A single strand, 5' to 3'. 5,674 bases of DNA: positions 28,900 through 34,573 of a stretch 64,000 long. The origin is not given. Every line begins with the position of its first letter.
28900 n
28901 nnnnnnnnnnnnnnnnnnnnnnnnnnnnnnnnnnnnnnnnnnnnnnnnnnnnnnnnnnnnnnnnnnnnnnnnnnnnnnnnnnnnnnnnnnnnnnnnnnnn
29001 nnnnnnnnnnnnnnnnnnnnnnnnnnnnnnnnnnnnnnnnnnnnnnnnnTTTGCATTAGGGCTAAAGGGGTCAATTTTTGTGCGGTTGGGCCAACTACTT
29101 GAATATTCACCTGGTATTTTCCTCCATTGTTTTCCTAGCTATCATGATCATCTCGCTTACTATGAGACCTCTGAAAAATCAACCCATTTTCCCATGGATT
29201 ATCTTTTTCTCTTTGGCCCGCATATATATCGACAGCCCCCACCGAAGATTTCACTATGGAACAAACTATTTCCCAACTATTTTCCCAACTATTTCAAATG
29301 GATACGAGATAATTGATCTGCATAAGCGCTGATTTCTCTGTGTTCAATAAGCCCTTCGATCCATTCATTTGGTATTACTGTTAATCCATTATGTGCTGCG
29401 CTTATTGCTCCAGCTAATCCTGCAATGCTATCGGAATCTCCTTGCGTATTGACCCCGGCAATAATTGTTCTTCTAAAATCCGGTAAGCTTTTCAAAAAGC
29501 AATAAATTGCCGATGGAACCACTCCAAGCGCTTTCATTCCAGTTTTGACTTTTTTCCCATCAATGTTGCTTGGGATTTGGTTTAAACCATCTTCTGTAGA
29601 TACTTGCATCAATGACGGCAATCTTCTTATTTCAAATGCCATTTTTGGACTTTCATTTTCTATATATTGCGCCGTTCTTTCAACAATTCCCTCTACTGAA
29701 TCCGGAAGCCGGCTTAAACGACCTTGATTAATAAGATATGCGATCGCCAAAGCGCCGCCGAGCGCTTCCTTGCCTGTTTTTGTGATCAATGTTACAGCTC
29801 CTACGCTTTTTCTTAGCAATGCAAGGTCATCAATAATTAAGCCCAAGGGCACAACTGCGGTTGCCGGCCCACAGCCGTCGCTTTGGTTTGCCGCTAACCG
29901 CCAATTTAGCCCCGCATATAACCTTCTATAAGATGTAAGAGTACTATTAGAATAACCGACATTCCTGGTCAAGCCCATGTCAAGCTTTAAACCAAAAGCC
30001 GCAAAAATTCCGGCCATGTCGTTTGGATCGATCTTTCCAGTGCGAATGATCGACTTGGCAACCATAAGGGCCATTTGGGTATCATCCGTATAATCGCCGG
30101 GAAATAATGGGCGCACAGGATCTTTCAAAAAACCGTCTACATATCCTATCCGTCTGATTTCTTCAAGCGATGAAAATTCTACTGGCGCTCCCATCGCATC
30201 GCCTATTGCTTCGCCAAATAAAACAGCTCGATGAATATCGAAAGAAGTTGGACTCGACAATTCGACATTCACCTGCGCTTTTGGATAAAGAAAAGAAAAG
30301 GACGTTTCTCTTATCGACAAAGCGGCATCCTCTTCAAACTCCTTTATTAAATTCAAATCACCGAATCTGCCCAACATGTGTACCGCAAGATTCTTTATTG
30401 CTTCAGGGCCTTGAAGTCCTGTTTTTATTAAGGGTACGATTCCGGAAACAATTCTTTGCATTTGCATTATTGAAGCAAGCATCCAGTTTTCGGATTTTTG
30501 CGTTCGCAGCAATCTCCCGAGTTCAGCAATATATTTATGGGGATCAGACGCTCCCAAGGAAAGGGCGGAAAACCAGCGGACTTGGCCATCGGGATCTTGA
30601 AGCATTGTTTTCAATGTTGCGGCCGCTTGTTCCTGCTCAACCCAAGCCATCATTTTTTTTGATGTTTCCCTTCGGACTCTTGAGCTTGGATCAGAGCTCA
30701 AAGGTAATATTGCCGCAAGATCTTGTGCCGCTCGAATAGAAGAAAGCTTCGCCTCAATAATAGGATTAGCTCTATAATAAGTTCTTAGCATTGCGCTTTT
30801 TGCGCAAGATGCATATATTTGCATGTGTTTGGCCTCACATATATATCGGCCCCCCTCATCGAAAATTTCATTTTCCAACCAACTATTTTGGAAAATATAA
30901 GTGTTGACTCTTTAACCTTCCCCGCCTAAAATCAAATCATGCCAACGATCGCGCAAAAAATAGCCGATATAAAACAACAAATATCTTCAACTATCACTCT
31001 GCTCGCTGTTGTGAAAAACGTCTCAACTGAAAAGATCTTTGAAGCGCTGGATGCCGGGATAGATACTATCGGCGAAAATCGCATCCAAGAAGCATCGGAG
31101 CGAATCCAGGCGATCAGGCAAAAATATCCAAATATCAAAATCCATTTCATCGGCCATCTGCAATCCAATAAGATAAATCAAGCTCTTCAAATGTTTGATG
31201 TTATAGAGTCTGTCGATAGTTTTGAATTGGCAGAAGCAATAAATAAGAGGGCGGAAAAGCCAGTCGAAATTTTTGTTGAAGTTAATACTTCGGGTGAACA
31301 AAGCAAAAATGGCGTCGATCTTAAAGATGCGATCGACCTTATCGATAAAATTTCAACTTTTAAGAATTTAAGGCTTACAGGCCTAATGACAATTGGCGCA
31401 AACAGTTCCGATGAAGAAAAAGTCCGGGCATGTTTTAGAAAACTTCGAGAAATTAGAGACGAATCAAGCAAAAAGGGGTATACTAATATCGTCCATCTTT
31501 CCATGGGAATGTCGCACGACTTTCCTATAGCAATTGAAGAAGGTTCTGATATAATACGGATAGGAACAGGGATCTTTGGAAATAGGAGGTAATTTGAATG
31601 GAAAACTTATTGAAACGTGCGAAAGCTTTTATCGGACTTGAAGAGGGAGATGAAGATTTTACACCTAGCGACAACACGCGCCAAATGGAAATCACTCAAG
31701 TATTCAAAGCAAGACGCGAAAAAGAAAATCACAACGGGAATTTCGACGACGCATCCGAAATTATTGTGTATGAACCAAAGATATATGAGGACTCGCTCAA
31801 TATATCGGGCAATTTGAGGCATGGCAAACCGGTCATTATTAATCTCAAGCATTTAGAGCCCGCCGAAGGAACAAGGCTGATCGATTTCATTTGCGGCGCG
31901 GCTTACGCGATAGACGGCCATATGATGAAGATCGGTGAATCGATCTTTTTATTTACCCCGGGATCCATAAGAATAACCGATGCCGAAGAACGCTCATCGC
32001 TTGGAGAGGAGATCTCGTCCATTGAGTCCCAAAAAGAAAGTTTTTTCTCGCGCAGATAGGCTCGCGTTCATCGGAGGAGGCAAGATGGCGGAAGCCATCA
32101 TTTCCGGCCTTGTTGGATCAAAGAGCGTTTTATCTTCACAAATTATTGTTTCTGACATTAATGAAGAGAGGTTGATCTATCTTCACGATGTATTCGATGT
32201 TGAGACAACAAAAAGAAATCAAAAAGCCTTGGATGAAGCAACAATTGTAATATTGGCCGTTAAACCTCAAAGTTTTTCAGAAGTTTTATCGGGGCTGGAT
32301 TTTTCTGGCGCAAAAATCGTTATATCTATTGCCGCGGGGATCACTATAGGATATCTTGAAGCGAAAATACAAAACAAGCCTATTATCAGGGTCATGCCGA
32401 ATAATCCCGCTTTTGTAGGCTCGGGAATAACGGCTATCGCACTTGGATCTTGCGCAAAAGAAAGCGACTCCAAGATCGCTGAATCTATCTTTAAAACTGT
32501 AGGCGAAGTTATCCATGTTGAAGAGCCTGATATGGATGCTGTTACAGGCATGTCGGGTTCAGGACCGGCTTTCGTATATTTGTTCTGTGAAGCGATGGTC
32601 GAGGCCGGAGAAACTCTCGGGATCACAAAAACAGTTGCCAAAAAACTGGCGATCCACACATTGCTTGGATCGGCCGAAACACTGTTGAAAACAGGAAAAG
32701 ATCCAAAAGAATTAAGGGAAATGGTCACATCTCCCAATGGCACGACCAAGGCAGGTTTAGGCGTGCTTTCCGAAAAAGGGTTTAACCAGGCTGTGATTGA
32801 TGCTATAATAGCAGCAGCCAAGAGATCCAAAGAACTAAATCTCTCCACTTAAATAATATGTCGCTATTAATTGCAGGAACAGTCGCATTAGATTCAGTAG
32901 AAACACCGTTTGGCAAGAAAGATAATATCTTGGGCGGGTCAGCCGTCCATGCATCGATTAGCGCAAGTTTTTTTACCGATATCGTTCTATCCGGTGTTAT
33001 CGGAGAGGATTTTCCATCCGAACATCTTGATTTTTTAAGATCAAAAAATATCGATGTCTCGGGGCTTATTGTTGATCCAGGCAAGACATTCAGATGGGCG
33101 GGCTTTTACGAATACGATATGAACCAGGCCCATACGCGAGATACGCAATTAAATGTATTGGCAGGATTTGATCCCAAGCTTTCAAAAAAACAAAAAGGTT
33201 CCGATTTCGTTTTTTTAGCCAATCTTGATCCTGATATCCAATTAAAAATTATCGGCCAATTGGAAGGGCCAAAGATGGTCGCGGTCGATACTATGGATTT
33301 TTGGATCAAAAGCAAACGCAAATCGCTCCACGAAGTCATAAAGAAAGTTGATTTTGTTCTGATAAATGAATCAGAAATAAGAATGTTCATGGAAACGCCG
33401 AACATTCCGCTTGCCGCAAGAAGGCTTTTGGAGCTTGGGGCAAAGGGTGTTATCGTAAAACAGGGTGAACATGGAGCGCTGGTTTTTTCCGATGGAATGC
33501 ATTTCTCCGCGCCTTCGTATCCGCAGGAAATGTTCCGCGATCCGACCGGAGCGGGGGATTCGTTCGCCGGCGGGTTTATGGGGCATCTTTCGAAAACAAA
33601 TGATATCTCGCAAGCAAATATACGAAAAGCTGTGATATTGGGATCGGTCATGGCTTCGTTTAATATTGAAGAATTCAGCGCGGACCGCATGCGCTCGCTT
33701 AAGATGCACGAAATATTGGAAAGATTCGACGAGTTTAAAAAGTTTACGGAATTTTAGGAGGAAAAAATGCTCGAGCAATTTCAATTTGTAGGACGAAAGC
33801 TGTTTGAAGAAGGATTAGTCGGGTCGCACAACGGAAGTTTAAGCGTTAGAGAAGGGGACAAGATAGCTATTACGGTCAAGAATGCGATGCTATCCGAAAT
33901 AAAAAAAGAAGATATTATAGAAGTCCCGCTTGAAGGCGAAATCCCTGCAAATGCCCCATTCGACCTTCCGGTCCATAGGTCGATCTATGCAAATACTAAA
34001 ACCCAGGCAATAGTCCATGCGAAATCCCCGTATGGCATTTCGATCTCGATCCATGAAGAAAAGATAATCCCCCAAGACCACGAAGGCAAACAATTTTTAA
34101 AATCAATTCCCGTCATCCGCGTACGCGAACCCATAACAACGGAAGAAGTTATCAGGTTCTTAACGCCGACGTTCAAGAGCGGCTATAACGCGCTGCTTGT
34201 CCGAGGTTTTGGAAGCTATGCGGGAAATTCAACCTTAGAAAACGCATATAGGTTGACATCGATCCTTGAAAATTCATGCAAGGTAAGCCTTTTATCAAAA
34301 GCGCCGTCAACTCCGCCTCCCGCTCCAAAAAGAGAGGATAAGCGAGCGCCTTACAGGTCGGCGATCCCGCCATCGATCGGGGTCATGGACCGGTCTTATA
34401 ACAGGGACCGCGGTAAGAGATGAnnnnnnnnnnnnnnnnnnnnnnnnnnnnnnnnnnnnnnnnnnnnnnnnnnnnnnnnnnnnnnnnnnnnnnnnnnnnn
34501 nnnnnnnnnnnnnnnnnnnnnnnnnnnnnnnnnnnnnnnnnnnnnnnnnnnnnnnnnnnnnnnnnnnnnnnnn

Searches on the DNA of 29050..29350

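Call 7: search_rna_families(source=window, start=29050, end=29350, threshold=evalue, max_evalue=10, show_alignments=3)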
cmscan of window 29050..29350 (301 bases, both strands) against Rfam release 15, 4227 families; matches with E-value up to 10: 0.
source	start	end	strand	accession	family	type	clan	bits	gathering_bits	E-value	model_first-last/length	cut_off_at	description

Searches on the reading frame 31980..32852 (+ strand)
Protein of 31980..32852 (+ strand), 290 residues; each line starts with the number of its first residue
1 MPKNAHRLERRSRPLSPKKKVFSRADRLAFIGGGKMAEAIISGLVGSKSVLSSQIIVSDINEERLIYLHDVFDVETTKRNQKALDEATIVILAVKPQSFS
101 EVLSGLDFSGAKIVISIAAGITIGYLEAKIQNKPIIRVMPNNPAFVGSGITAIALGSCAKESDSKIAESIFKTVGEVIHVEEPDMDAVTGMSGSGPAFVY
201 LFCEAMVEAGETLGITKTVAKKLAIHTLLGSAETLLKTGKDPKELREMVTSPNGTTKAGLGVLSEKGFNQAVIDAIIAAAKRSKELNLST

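Call 65: search_protein_families(library=pfam, proteins=[window:31980-32852:+], max_evalue=0.00001)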
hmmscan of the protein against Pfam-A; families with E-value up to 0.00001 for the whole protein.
window:31980-32852:+ (290 aa): 2 families
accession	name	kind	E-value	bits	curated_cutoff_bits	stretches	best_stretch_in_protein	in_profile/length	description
PF14748.11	P5CR_dimer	-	5.8e-38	129.8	25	1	182-286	1-105/105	Pyrroline-5-carboxylate reductase dimerisation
PF03807.23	F420_oxidored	-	9.5e-20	71.4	21.6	1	27-120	1-94/94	NADP oxidoreductase coenzyme F420-dependent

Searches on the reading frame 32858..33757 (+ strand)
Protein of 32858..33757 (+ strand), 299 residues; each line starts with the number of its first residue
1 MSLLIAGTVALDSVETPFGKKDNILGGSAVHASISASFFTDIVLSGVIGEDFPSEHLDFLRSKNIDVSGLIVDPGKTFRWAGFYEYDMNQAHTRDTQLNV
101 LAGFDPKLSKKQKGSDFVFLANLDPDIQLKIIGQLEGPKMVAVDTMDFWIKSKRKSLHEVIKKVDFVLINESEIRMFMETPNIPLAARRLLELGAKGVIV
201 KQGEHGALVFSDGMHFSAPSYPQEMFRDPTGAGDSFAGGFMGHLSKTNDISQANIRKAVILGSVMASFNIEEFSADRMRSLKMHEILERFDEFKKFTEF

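Call 65: search_protein_families(library=pfam, proteins=[window:32858-33757:+], max_evalue=0.00001)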
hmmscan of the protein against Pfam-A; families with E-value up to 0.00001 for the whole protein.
window:32858-33757:+ (299 aa): 1 family
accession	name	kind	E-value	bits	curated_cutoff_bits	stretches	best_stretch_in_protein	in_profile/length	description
PF00294.29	PfkB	-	7.7e-27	94.9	25.8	1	26-276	36-296/302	pfkB family carbohydrate kinase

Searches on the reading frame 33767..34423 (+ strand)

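Call 65: search_protein_families(library=pfam, proteins=[window:33767-34423:+], max_evalue=0.00001)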
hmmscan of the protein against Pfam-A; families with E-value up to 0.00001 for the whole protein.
window:33767-34423:+ (218 aa): 1 family
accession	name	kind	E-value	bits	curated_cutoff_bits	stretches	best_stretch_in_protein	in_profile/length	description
PF00596.27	Aldolase_II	-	1.2e-27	97.4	22.2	1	8-174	6-182/183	Class II Aldolase and Adducin N-terminal domain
